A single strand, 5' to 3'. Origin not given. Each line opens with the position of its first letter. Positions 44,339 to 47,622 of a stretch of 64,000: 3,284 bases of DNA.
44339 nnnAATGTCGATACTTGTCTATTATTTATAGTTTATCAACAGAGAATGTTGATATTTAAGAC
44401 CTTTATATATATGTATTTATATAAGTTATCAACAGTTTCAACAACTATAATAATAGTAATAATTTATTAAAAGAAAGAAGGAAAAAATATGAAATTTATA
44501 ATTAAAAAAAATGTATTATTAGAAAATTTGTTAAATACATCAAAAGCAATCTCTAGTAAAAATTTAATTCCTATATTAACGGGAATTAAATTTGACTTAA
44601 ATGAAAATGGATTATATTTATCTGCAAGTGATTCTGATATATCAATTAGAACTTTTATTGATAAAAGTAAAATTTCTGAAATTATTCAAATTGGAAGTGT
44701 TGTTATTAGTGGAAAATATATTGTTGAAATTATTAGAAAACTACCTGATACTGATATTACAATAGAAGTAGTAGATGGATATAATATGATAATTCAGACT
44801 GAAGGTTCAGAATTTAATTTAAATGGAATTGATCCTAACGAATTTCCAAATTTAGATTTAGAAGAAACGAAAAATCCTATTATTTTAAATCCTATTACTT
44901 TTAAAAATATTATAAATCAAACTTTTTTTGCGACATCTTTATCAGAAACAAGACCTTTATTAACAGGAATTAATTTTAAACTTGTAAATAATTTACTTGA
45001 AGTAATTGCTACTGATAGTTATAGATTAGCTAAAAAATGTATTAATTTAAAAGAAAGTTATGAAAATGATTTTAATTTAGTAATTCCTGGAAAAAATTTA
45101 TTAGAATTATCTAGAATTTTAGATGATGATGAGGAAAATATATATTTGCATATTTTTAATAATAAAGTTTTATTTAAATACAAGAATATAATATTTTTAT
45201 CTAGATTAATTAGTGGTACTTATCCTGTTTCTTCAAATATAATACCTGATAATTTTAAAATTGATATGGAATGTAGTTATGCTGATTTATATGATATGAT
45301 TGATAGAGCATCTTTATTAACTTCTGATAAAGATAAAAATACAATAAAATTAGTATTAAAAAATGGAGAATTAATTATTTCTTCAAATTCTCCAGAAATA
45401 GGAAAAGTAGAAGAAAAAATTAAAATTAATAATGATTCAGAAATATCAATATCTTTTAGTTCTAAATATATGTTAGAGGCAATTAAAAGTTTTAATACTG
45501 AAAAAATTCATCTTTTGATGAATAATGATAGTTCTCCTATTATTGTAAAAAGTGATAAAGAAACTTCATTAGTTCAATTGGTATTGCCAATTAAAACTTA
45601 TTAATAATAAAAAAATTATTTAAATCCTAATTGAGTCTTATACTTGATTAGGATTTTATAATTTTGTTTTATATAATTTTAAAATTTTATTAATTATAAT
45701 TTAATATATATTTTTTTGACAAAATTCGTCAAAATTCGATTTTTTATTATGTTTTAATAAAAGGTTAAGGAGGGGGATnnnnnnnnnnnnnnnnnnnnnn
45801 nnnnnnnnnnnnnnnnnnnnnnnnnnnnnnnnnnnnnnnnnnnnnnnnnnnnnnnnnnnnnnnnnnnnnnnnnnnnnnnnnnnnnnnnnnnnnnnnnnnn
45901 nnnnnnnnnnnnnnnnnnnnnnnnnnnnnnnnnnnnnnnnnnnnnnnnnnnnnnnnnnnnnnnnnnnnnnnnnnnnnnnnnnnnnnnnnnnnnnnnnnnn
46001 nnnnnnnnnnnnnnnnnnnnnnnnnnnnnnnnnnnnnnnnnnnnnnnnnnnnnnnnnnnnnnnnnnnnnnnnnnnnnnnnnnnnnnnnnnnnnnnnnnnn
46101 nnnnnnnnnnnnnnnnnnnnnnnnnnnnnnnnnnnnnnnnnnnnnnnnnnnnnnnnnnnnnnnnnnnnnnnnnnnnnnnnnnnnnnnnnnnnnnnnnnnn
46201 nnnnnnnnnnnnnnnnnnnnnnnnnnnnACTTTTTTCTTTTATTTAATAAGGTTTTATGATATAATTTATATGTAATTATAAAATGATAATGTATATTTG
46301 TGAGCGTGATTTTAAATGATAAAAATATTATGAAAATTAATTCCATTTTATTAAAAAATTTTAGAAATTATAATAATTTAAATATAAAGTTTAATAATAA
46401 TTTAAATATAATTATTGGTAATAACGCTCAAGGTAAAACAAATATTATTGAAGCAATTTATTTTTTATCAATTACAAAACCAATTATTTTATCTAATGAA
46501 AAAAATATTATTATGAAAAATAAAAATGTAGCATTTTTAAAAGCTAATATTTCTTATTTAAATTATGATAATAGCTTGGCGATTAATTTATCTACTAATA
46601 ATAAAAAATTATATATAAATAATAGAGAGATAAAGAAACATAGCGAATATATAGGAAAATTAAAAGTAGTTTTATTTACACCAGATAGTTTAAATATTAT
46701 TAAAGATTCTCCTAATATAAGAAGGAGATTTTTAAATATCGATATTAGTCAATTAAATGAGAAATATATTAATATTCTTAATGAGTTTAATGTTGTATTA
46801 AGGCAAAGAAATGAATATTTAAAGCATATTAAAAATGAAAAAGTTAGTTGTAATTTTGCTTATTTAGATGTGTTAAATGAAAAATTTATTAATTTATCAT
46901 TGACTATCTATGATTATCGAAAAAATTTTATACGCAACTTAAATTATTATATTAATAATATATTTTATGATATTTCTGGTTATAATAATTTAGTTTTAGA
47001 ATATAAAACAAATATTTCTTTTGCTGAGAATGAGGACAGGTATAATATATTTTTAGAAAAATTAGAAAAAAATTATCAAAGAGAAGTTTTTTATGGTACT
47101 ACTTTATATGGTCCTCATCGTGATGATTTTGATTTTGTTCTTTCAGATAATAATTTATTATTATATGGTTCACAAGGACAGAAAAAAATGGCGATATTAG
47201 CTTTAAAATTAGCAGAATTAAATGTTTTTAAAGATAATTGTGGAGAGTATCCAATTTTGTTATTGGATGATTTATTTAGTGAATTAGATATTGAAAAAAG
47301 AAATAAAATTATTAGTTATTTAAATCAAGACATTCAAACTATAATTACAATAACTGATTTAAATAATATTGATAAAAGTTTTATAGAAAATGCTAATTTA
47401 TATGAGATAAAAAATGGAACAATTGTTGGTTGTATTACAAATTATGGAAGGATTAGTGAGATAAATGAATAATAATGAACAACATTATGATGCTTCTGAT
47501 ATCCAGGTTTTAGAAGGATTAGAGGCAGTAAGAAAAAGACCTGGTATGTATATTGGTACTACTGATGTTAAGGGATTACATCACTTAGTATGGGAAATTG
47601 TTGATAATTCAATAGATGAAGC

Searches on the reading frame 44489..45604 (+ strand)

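Call 31: search_protein_families(library=pfam, proteins=[window:44489-45604:+], max_evalue=0.00001)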
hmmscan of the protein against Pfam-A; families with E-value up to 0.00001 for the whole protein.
window:44489-45604:+ (371 aa): 3 families
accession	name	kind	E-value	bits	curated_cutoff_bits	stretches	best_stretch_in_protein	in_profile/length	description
PF00712.24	DNA_pol3_beta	-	9.2e-42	142.4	24.4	1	1-123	1-120/120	DNA polymerase III beta subunit, N-terminal domain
PF02767.21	DNA_pol3_beta_2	-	4.4e-38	130.6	27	1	134-246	3-115/116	DNA polymerase III beta subunit, central domain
PF02768.20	DNA_pol3_beta_3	-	6.3e-24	84.5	27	1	250-368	2-120/121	DNA polymerase III beta subunit, C-terminal domain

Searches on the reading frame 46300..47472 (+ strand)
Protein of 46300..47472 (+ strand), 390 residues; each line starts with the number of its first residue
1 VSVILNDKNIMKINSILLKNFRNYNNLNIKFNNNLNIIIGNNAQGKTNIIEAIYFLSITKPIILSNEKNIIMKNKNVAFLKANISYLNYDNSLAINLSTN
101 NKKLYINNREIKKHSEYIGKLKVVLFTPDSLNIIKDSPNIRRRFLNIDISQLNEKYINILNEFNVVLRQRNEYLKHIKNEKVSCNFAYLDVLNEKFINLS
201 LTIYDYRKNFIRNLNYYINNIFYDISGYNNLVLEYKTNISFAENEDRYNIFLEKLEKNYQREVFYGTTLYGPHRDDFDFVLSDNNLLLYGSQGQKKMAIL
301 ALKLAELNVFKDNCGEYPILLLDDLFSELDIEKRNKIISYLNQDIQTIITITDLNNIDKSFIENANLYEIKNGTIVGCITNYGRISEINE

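Call 8: search_protein_families(library=pfam, proteins=[window:46300-47472:+])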
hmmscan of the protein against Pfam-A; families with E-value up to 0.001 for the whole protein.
window:46300-47472:+ (390 aa): 4 families
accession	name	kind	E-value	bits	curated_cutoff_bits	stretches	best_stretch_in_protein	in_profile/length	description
PF02463.25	SMC_N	-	1.2e-21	77.7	40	1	13-354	2-199/220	RecF/RecN/SMC N terminal domain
PF13476.12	AAA_23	-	6.2e-07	30.7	27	1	16-252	2-177/201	AAA domain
PF13304.12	AAA_21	-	6.1e-05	23.7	27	0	35-67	1-26/304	AAA domain, putative AbiEii toxin, Type IV TA system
PF13175.12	AAA_15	-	0.00016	21.9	32.1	1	11-363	1-274/374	AAA ATPase domain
